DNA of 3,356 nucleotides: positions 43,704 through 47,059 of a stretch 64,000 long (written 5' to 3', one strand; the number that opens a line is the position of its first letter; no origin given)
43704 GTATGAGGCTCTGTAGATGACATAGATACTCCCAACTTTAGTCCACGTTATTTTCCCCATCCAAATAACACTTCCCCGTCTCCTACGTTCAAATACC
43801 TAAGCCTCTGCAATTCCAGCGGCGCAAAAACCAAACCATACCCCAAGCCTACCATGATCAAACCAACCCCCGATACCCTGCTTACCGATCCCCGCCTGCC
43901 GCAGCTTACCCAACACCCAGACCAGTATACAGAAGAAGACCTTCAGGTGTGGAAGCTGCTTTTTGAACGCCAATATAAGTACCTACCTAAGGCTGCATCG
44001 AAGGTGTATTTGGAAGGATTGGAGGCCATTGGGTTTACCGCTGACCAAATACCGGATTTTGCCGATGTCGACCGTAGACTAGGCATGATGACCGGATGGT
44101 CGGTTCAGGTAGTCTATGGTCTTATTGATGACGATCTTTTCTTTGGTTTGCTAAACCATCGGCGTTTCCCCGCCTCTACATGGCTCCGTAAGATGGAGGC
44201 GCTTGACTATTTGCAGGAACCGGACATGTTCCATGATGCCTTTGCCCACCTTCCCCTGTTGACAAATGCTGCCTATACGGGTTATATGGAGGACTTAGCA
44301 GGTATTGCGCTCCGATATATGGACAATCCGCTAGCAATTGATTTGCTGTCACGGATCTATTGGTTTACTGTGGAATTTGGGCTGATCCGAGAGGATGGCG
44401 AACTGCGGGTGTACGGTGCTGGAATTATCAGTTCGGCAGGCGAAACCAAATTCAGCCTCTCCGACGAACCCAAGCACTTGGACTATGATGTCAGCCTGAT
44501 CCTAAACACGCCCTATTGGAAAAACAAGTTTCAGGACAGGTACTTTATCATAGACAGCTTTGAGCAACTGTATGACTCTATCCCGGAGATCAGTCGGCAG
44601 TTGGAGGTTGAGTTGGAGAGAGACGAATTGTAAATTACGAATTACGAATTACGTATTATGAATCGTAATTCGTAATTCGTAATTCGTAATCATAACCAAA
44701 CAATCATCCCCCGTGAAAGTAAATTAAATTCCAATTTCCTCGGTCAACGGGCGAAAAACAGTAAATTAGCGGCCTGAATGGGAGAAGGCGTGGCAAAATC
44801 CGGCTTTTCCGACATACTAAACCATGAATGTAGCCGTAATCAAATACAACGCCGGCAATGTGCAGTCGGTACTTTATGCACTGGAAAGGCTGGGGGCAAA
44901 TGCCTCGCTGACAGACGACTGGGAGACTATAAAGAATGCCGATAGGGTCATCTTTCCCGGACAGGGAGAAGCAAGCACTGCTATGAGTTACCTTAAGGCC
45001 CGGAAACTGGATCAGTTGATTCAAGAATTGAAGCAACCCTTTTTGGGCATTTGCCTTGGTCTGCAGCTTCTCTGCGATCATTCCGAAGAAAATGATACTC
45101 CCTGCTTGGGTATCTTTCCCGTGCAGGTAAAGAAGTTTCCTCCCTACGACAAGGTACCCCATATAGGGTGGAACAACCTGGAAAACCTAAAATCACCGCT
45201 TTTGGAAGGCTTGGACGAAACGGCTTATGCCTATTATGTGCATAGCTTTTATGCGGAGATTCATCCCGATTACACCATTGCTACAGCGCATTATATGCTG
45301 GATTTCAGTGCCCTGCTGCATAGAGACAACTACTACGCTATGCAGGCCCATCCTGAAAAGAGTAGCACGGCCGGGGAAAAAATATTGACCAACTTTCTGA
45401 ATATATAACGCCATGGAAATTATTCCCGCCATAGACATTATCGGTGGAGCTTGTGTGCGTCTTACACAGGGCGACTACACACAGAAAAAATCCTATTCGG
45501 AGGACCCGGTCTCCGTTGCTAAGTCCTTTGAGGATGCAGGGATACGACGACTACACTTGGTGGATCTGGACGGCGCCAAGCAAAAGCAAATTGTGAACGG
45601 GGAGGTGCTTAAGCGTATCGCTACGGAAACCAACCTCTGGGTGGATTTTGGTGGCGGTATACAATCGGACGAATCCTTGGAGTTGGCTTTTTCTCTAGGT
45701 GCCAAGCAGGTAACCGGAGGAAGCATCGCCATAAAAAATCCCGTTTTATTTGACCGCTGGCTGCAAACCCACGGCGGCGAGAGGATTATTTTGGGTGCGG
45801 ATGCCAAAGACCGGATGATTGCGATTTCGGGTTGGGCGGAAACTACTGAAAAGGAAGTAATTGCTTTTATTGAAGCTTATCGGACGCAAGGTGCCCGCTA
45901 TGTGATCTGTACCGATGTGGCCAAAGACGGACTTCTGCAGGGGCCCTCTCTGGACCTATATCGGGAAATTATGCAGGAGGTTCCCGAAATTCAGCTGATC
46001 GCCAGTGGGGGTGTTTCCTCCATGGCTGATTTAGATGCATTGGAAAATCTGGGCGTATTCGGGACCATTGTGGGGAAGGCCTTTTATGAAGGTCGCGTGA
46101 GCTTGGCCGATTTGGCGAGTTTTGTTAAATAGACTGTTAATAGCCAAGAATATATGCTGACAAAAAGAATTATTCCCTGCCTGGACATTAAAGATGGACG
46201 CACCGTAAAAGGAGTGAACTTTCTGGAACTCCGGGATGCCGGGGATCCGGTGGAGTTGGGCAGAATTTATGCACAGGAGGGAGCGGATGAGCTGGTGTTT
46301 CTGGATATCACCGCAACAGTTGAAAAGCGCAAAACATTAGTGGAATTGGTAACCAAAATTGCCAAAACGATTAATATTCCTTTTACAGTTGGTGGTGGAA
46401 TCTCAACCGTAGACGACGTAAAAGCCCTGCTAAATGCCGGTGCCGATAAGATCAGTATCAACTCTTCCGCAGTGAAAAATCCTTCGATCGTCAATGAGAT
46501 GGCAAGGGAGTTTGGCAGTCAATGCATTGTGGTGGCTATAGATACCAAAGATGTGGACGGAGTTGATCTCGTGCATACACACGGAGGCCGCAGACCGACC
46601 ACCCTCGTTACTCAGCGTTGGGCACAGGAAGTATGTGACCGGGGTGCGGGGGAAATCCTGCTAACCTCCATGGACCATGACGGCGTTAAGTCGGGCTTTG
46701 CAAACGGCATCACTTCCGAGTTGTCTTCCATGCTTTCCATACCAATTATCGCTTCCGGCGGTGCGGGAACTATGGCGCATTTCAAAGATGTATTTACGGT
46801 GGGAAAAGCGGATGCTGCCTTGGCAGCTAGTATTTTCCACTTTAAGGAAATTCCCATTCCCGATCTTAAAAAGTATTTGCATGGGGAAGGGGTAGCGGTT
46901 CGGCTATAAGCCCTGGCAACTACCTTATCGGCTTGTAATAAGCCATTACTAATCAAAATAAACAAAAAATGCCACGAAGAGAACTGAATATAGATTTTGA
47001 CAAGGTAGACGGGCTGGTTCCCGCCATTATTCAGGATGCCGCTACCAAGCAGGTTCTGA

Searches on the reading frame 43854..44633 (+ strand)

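Call 77: search_protein_families(library=pfam, proteins=[window:43854-44633:+], max_evalue=0.00001)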
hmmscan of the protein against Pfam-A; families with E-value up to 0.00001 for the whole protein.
window:43854-44633:+ (259 aa): 1 family
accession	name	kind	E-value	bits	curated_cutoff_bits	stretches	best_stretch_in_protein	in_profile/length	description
PF00351.26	Biopterin_H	-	2.8e-45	155.2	22.7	1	24-251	60-289/331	Biopterin-dependent aromatic amino acid hydroxylase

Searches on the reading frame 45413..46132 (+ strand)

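Call 77: search_protein_families(library=pfam, proteins=[window:45413-46132:+], max_evalue=0.00001)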
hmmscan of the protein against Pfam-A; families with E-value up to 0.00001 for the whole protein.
window:45413-46132:+ (239 aa): 1 family
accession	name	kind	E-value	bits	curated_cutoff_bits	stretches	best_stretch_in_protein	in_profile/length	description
PF00977.27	His_biosynth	-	8.8e-74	248.2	23.6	1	2-229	1-227/228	Histidine biosynthesis protein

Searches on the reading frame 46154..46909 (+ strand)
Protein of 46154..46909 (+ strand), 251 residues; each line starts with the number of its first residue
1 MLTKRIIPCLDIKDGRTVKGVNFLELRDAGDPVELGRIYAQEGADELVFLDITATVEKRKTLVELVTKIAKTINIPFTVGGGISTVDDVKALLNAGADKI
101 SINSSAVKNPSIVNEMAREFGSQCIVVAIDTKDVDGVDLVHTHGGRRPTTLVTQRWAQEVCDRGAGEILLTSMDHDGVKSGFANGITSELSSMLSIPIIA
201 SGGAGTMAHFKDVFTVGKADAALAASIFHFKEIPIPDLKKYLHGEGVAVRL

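Call 77: search_protein_families(library=pfam, proteins=[window:46154-46909:+], max_evalue=0.00001)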
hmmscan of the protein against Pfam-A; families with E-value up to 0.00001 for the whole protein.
window:46154-46909:+ (251 aa): 2 families
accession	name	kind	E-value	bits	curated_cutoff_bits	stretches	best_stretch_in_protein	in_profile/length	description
PF00977.27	His_biosynth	-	4.4e-80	268.8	23.6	1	5-233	1-227/228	Histidine biosynthesis protein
PF03060.21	NMO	-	5.3e-10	39.6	28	0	57-103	177-222/331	Nitronate monooxygenase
